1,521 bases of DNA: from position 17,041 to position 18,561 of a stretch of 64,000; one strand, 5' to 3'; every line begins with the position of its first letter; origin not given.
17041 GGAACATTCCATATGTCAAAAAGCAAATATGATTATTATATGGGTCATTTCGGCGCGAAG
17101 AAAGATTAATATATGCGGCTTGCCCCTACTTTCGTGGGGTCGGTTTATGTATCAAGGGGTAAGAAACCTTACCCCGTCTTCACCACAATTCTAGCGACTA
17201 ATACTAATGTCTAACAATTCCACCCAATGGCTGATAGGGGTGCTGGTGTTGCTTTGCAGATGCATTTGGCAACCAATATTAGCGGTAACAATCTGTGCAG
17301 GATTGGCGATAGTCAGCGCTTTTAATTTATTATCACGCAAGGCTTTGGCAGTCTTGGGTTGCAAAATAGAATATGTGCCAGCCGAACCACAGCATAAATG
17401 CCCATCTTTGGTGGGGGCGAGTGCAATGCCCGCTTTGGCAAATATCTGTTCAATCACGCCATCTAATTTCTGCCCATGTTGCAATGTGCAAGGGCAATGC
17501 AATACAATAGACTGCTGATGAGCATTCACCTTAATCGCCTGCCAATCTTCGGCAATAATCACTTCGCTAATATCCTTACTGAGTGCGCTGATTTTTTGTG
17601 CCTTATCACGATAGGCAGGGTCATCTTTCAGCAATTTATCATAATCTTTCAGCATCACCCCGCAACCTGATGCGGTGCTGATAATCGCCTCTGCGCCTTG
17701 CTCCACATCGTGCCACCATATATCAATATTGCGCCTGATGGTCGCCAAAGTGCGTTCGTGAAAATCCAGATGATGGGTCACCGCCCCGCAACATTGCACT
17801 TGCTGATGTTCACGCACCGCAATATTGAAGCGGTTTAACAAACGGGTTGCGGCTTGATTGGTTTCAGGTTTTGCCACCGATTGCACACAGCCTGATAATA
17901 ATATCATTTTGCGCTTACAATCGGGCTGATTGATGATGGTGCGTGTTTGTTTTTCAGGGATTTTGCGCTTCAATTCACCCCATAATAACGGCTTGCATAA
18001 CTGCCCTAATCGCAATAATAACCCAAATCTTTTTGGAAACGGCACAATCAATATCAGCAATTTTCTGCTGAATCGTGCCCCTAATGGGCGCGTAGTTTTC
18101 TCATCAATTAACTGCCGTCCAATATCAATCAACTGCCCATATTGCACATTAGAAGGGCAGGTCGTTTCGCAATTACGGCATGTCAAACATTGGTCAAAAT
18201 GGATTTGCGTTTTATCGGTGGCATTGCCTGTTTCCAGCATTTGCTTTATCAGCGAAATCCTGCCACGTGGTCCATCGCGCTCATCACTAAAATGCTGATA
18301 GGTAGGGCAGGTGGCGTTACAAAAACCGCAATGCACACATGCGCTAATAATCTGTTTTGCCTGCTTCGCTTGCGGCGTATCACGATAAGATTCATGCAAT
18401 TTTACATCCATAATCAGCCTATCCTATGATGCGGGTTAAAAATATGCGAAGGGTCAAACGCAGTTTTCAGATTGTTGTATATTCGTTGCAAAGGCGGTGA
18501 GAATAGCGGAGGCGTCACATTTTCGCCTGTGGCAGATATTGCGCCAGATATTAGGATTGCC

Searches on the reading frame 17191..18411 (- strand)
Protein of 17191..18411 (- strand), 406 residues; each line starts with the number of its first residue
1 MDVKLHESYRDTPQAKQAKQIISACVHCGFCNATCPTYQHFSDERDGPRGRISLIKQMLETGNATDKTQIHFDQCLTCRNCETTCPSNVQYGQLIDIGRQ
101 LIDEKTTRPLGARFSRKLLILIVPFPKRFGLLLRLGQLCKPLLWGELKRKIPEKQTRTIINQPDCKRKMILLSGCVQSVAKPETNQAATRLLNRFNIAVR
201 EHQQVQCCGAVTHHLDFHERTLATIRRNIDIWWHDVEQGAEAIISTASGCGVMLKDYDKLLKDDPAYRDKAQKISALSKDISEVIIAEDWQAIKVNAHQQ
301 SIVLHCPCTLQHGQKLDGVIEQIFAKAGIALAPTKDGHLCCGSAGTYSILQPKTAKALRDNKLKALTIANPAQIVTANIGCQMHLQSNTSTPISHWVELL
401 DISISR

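Call 9: search_protein_families(library=pfam, proteins=[window:17191-18411:-], max_evalue=0.001)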
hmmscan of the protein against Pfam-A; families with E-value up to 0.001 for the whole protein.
window:17191-18411:- (406 aa): 9 families
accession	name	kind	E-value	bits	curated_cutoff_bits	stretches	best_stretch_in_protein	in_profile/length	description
PF02754.22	CCG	-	7.9e-25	87.2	20.6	2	303-386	2-85/85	Cysteine-rich domain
PF13183.11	Fer4_8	-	4.4e-12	46.8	27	1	22-89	2-68/68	4Fe-4S dicluster domain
PF12838.12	Fer4_7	-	4.2e-10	40.4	27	1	25-89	2-52/52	4Fe-4S dicluster domain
PF13534.11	Fer4_17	-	4.8e-10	40.3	22.2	1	24-89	1-60/61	4Fe-4S dicluster domain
PF13237.11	Fer4_10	-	2.4e-06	27.8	25.5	1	23-86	7-53/53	4Fe-4S dicluster domain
PF12837.12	Fer4_6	-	1.9e-05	24.8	25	0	23-37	7-21/24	4Fe-4S binding domain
PF00037.32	Fer4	-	3.8e-05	23.8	21.1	0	69-89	2-22/24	4Fe-4S binding domain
PF13187.11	Fer4_9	-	0.00021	21.7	27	0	24-88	1-50/52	4Fe-4S dicluster domain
PF13484.11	Fer4_16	-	0.00059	21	30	0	25-88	2-66/66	4Fe-4S double cluster binding domain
